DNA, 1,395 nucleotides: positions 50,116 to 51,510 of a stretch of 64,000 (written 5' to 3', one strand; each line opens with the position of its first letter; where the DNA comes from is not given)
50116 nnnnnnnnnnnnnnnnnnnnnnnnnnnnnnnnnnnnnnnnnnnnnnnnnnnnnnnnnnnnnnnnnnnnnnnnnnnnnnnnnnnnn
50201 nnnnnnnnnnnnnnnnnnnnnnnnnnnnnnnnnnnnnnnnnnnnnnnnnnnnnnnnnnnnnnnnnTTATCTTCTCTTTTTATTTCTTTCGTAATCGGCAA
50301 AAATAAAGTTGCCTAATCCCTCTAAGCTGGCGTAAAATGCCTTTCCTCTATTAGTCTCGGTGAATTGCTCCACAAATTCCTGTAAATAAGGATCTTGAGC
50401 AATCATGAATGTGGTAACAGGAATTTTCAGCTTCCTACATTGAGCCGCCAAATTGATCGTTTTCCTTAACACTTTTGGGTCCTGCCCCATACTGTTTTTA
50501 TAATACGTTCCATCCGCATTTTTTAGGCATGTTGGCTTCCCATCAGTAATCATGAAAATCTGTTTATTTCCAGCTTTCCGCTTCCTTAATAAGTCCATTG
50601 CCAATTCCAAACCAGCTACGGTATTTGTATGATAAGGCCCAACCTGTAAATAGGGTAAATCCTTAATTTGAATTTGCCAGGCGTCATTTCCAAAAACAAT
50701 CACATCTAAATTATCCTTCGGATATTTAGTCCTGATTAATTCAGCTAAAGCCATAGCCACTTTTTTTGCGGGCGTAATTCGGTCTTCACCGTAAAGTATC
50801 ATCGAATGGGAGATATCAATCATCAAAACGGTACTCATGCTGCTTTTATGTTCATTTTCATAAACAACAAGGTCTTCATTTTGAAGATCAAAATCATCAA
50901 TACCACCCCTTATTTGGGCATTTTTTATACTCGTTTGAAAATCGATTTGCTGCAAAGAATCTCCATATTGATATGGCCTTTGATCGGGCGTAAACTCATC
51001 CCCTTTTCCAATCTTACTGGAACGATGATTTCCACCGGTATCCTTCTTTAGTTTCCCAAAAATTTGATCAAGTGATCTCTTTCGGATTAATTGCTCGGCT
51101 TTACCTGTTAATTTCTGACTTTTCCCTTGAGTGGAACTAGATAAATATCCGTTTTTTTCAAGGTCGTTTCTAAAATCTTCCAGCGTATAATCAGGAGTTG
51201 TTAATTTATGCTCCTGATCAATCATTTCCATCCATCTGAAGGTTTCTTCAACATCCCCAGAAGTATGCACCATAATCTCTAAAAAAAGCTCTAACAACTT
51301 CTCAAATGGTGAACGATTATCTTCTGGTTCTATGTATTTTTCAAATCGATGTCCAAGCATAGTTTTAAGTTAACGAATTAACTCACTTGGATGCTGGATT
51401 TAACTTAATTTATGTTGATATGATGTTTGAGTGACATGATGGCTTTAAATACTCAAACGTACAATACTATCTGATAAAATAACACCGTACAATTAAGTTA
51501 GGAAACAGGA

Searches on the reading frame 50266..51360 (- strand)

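Call 58: search_protein_families(library=pfam, proteins=[window:50266-51360:-], max_evalue=0.001)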
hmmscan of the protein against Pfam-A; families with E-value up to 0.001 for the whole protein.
window:50266-51360:- (364 aa): 2 families
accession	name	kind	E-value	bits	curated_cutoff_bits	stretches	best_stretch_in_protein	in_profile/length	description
PF13519.12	VWA_2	-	2.8e-08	34.8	27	1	177-275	1-107/107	von Willebrand factor type A domain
PF00092.34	VWA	-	3.4e-05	24.6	23.8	0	178-343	3-161/174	von Willebrand factor type A domain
